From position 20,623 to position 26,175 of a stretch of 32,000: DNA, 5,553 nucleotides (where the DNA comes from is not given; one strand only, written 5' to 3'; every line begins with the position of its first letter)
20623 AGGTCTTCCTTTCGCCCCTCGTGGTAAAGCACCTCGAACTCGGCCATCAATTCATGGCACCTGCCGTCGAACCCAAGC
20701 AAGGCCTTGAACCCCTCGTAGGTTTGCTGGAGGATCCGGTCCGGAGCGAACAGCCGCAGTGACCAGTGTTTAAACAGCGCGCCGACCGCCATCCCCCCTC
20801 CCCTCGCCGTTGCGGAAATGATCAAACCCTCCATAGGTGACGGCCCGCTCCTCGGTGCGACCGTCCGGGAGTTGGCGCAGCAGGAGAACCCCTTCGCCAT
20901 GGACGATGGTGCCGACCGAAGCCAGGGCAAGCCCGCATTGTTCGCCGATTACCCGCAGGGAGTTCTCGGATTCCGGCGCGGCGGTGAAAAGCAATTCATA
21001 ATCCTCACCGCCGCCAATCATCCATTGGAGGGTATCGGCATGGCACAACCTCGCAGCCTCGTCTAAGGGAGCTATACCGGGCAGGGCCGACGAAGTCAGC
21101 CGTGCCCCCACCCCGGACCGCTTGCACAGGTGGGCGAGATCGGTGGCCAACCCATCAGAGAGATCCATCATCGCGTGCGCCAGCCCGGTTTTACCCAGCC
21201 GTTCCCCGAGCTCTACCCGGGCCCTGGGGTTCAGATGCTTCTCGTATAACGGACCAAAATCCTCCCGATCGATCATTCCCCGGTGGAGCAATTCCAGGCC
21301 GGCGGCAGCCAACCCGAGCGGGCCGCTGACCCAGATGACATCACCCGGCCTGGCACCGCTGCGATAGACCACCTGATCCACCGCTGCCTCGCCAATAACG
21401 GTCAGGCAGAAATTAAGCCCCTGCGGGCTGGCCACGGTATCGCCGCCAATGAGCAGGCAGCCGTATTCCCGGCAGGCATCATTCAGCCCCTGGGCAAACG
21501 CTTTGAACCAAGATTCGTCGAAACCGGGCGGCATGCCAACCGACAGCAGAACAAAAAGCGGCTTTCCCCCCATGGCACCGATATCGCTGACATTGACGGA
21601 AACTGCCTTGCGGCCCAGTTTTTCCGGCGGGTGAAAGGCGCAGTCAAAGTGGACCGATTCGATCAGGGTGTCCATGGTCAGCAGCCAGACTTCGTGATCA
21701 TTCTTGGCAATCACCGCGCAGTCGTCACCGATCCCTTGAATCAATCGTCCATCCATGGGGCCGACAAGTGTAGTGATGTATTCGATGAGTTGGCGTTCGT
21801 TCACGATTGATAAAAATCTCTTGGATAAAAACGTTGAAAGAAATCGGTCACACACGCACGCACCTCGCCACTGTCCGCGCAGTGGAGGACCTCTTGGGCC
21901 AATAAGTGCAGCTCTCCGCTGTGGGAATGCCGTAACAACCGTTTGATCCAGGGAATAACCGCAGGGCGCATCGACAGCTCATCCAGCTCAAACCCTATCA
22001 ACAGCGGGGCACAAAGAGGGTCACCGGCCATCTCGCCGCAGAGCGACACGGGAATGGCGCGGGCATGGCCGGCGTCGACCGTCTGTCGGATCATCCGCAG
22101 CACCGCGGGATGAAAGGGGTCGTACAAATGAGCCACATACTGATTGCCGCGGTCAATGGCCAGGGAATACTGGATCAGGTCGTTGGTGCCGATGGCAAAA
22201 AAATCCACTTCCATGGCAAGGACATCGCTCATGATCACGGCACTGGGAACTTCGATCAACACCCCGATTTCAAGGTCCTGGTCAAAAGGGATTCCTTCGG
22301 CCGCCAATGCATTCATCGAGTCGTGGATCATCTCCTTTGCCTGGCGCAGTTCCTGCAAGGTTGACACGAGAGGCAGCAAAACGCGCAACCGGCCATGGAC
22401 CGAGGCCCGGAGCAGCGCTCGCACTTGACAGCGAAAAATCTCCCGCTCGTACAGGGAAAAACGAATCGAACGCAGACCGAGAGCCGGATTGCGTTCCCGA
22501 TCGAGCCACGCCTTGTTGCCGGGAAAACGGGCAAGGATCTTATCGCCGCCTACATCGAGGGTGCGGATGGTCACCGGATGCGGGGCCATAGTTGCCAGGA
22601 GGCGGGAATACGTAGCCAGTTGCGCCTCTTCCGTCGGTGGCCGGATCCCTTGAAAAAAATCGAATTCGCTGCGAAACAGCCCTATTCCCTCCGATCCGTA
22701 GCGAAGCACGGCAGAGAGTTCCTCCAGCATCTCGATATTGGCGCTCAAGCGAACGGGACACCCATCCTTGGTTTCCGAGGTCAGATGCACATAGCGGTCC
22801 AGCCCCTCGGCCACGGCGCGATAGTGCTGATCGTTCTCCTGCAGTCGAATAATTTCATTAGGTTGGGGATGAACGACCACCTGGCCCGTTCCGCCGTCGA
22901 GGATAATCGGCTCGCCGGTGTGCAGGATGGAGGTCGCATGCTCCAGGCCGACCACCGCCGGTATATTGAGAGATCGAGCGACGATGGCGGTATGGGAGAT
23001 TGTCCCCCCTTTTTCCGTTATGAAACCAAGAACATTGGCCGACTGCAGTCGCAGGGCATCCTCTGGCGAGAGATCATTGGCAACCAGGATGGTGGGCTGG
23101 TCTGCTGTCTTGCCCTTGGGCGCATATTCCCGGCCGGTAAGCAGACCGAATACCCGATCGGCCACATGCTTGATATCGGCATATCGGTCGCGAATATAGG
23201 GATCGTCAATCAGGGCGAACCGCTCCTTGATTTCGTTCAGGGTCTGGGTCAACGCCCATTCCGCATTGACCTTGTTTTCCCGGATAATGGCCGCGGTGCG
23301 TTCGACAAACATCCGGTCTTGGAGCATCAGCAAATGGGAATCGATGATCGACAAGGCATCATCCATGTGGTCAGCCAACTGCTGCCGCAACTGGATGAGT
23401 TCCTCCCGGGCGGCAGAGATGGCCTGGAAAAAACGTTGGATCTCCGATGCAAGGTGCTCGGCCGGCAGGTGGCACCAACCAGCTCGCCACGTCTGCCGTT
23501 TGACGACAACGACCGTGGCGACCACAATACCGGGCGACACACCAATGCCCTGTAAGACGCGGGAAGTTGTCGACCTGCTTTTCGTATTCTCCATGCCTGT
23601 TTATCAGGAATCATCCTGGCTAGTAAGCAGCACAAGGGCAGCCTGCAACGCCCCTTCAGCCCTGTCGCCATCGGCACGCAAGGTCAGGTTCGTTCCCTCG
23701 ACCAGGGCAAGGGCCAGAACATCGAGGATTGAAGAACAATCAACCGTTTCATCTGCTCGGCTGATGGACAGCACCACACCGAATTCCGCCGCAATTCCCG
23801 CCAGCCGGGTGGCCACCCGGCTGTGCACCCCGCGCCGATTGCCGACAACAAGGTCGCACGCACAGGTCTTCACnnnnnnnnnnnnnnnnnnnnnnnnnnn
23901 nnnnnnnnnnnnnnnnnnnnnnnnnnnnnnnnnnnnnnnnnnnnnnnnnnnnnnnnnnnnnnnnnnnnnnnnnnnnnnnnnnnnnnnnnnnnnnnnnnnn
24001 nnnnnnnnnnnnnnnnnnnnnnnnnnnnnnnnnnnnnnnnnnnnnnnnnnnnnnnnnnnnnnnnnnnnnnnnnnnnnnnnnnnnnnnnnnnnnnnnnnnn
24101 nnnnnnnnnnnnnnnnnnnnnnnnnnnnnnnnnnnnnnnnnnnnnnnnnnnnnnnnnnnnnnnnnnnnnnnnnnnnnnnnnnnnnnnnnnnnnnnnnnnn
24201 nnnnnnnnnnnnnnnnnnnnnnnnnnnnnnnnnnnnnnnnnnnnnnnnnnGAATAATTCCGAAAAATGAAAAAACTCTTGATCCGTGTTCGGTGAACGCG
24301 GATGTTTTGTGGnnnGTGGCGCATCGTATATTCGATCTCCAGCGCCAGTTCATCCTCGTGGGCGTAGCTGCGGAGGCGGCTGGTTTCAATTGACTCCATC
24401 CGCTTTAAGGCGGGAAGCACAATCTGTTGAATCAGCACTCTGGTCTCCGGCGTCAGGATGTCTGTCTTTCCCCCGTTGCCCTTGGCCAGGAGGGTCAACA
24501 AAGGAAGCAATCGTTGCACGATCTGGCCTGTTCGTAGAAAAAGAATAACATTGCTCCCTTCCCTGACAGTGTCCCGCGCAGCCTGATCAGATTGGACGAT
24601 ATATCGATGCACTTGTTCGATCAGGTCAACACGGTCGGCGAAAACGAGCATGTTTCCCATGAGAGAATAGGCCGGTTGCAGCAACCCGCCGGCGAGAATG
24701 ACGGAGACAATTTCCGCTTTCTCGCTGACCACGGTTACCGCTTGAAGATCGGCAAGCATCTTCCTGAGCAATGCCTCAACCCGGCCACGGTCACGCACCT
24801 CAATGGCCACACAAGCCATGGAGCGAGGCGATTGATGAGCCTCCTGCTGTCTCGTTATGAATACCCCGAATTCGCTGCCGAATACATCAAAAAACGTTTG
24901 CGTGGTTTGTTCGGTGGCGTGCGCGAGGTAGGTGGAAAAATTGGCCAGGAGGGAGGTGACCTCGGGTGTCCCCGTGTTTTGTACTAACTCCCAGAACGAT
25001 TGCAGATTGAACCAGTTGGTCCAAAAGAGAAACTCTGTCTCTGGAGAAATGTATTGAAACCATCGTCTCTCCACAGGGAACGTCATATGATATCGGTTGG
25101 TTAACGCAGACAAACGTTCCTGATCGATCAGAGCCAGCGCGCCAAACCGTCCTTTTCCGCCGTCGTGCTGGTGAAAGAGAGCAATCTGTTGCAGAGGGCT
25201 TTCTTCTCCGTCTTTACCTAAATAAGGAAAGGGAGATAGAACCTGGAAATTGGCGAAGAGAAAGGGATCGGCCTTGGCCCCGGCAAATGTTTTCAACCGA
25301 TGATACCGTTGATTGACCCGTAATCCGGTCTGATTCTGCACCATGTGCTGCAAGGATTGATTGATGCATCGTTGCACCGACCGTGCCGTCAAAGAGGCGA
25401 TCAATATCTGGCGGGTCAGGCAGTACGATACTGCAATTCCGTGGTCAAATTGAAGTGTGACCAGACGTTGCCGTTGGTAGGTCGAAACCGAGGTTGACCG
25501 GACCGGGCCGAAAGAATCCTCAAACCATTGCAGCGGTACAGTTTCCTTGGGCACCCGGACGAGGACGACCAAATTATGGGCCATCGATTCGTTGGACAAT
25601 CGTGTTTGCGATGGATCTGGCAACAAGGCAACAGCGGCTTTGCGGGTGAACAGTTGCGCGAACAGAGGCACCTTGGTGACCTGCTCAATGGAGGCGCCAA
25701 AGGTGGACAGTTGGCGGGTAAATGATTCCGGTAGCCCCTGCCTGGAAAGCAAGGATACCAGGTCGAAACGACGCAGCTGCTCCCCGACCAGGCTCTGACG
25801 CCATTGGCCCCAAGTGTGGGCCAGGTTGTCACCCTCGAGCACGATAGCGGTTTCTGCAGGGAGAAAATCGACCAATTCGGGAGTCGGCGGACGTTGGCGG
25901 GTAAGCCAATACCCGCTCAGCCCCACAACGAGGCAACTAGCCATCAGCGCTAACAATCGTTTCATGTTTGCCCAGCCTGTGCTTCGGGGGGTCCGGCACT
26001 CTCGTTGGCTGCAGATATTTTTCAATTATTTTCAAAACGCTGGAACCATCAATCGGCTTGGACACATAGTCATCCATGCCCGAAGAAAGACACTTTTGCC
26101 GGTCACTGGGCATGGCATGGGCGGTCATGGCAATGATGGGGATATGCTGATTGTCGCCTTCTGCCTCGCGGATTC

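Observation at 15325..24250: Eight tightly coupled genes join an EII-less PTS (EI+HPr) to ThiL, an atypical dikinase, a Cys-phosphatase fusion, a sigma54 response regulator and a YkgJ protein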

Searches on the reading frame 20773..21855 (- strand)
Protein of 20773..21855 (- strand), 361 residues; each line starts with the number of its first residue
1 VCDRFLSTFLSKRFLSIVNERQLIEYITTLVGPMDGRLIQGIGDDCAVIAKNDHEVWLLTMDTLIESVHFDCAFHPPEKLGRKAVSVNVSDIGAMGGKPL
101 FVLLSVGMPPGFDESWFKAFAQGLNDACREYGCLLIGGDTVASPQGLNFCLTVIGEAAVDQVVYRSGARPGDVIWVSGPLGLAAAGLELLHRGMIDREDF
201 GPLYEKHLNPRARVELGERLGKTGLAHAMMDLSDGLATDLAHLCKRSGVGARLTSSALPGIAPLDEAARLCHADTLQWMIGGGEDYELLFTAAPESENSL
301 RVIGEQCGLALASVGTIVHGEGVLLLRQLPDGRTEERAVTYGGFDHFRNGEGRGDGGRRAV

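Call 4: search_protein_families(library=pfam, proteins=[window:20773-21855:-], max_evalue=0.01)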
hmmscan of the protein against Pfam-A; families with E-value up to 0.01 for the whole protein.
window:20773-21855:- (361 aa): 2 families
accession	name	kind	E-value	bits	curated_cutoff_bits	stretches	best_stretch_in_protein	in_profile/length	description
PF00586.29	AIRS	-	7.2e-30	104.1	24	1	43-156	1-111/112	AIR synthase related protein, N-terminal domain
PF02769.27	AIRS_C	-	2.9e-12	47.4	23.1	1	169-322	1-150/156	AIR synthase related protein, C-terminal domain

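Call 16: search_protein_families(library=ncbifam, proteins=[window:20773-21804:-], max_evalue=0.001)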
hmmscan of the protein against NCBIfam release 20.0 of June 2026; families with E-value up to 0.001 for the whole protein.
window:20773-21804:- (344 aa): 15 families
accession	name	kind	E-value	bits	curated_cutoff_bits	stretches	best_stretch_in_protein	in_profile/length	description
TIGR01379.1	thiL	equivalog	1.8e-94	316.3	184.15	1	6-330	5-320/320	thiamine-phosphate kinase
NF004351.0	PRK05731.1-4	equivalog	5.5e-66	222.9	324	1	3-290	16-297/321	thiamine-phosphate kinase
NF004350.0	PRK05731.1-1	equivalog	2.4e-62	210.7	441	1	23-331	25-323/325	thiamine-phosphate kinase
NF004353.0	PRK05731.2-2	equivalog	3.6e-54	184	301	1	24-333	17-305/311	thiamine-phosphate kinase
NF004354.0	PRK05731.2-3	equivalog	3.1e-44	151.4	204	1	24-304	15-263/273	thiamine-phosphate kinase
TIGR00476.1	selD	equivalog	1.8e-24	86.5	125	1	24-252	43-262/311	selenide, water dikinase SelD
TIGR04049.1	AIR_rel_sll0787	hypoth_equivalog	1.4e-19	70.4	321.3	1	24-308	41-298/318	sll0787 family AIR synthase-like protein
NF002098.0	PRK00943.1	equivalog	7.5e-19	67.8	299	1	26-248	49-262/347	selenide, water dikinase SelD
NF010705.0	PRK14105.1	equivalog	5.9e-17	61.6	291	1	21-168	42-182/345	selenide, water dikinase SelD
TIGR03267.1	methan_mark_2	hypoth_equivalog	1.9e-15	56.8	365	1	15-306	33-301/323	methanogenesis marker 2 protein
TIGR02124.1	hypE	equivalog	8.8e-12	44.6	251.6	1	18-257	25-259/332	hydrogenase expression/formation protein HypE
TIGR00878.1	purM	equivalog_domain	2.5e-09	36.8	236.35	1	62-179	76-197/332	phosphoribosylformylglycinamidine cyclo-ligase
TIGR04050.1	MSMEG_0567_Cter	hypoth_equivalog_domain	1.9e-05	24.3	312.2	1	59-158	59-152/296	MSMEG_0567/sll0787 family protein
TIGR04369.1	fusion_not_SelD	hypoth_equivalog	0.0002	19.6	700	1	53-165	405-529/701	oxidoreductase/SelD-related fusion protein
NF002290.1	PRK01213.1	equivalog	0.0005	18.4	648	1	23-239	420-642/723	phosphoribosylformylglycinamidine synthase subunit PurL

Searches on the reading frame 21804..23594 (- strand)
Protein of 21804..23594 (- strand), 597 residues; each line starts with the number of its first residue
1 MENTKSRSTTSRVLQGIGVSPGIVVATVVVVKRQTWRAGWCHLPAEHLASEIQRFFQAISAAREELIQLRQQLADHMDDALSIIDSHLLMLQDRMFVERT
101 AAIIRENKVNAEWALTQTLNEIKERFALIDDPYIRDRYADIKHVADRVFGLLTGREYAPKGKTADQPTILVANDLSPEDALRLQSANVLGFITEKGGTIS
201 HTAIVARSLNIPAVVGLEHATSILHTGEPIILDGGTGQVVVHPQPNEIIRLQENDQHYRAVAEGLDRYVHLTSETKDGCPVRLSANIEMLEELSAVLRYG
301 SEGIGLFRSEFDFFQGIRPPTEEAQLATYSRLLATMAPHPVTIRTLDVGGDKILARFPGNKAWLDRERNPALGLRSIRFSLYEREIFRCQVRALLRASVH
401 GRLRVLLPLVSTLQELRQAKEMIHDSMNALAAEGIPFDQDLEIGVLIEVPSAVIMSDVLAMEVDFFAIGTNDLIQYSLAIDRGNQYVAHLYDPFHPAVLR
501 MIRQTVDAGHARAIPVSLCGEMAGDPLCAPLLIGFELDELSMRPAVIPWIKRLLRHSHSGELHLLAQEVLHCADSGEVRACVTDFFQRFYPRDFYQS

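Call 4: search_protein_families(library=pfam, proteins=[window:21804-23594:-], max_evalue=0.01)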
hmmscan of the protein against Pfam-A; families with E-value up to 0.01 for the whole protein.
window:21804-23594:- (597 aa): 3 families
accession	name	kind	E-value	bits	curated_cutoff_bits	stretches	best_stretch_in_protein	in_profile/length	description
PF02896.24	PEP-utilizers_C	-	9e-100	334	22.8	1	266-558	5-292/293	PEP-utilising enzyme, PEP-binding domain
PF05524.18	PEP-utilisers_N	-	3.8e-29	101.7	24.4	1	15-137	1-121/121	PEP-utilising enzyme, N-terminal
PF00391.29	PEP-utilizers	-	3.9e-25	87.7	23.1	1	165-237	2-72/72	PEP-utilising enzyme, mobile domain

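Call 16: search_protein_families(library=ncbifam, proteins=[window:21804-23594:-], max_evalue=0.001)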
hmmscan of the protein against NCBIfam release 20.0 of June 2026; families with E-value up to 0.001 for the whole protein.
window:21804-23594:- (597 aa): 27 families (the best 25 are shown)
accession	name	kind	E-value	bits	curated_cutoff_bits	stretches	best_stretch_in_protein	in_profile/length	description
TIGR01417.1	PTS_I_fam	equivalog_domain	6.6e-163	543.1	341.7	1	14-582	1-564/565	phosphoenolpyruvate--protein phosphotransferase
NF008382.0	PRK11177.1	equivalog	3.8e-142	474.9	824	1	14-587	2-570/575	phosphoenolpyruvate-protein phosphotransferase PtsI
NF008283.0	PRK11061.1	equivalog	1.9e-116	390.1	583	1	11-588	168-737/748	phosphoenolpyruvate--protein phosphotransferase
NF005057.0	PRK06464.1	equivalog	1.2e-57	195.6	598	2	331-556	563-787/798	phosphoenolpyruvate synthase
TIGR01418.1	PEP_synth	equivalog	1.1e-55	189.4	739.75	2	332-546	558-771/784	pyruvate, water dikinase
TIGR01828.1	pyru_phos_dikin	equivalog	1.3e-37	129.3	843.45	2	366-548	651-854/865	pyruvate, phosphate dikinase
NF008478.1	PRK11377.1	equivalog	7.5e-34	117.5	520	1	26-239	259-470/473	dihydroxyacetone kinase phosphoryl donor subunit DhaM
NF004882.0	PRK06241.2-3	equivalog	1e-15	57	850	1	189-239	766-816/827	phosphoenolpyruvate synthase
NF004883.0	PRK06241.2-4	equivalog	1.7e-12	46.4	1063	1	190-240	861-911/928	phosphoenolpyruvate synthase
NF052631.1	prodigiosin_PigC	equivalog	2.5e-12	45.5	1300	1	190-241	830-881/883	prodigiosin ligase PigC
NF004881.0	PRK06241.2-2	equivalog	6e-12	44.6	883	1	187-241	835-889/898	phosphoenolpyruvate synthase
NF004531.0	PRK05878.1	equivalog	1.1e-11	44.1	456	1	158-270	375-484/534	pyruvate, phosphate dikinase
NF006153.0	PRK08296.1-5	subfamily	6.5e-11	41.3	578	1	168-241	534-605/608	hypothetical protein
NF004878.0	PRK06241.1-3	subfamily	1.4e-10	39.9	945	1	187-241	834-888/891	phosphoenolpyruvate synthase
NF006152.0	PRK08296.1-4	equivalog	1.1e-09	37.3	723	1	165-241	533-607/609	hypothetical protein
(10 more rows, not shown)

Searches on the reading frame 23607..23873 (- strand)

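Call 4: search_protein_families(library=pfam, proteins=[window:23607-23873:-], max_evalue=0.01)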
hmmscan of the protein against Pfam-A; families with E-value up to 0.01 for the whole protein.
window:23607-23873:- (89 aa): 1 family
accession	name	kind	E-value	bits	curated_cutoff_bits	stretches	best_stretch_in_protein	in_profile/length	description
PF00381.24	PTS-HPr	-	4.1e-16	59.2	23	1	8-83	5-79/81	PTS HPr component phosphorylation site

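Call 16: search_protein_families(library=ncbifam, proteins=[window:23607-23873:-], max_evalue=0.001)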
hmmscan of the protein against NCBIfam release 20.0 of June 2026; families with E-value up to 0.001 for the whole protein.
window:23607-23873:- (89 aa): 9 families
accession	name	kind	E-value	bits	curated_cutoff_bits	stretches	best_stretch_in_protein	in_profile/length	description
TIGR01003.1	PTS_HPr_family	subfamily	6.1e-15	55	47.9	1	8-78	6-76/82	HPr family phosphocarrier protein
NF041319.1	PTS-HPr_Halo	equivalog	3.1e-10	40.4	140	1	11-85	8-85/87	phosphocarrier protein HPr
NF010352.0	PRK13780.1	equivalog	2.5e-09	36.9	110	1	10-79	8-77/88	phosphocarrier protein HPr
NF008478.1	PRK11377.1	equivalog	5.6e-08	32.2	520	1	6-82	158-234/473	dihydroxyacetone kinase phosphoryl donor subunit DhaM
NF010354.0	PRK13782.1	equivalog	2.4e-07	30.7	123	1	12-79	10-77/85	HPr family phosphocarrier protein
NF008319.0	PRK11109.1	equivalog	9.4e-07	28.4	302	1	6-78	288-363/376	fused PTS fructose transporter subunit IIA/HPr protein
NF008146.0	PRK10897.1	equivalog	2.3e-05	24.6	119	1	8-85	7-85/90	PTS phosphocarrier protein NPr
NF010351.0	PRK13779.1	equivalog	0.00039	19.4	766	1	9-77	296-491/503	bifunctional PTS system fructose-specific transporter subunit IIA/HPr protein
NF008104.0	PRK10850.1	equivalog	0.00052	20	153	1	11-79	9-77/85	phosphocarrier protein Hpr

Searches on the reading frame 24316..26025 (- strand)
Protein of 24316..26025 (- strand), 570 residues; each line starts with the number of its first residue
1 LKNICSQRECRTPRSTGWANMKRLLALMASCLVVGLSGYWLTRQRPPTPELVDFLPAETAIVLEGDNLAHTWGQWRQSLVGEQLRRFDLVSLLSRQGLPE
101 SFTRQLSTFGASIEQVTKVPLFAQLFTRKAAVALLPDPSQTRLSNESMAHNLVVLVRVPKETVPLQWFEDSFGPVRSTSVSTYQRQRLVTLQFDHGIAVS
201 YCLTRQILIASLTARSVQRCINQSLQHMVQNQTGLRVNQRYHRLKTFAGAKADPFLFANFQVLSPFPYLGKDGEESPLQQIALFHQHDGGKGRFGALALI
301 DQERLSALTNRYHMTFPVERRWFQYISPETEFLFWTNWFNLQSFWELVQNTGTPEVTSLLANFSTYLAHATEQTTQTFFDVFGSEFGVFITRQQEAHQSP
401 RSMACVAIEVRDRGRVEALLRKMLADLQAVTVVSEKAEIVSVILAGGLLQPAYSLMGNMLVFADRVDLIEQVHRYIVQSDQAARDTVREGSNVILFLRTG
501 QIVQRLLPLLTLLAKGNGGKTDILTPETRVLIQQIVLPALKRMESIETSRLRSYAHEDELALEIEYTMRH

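Call 12: search_protein_families(library=pfam, proteins=[window:24316-26025:-], max_evalue=0.001)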
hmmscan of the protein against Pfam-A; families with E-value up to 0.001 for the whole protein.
window:24316-26025:- (570 aa): 0 families

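Call 16: search_protein_families(library=ncbifam, proteins=[window:24316-25965:-], max_evalue=0.001)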
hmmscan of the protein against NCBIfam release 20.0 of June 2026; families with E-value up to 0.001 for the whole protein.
window:24316-25965:- (550 aa): 0 families
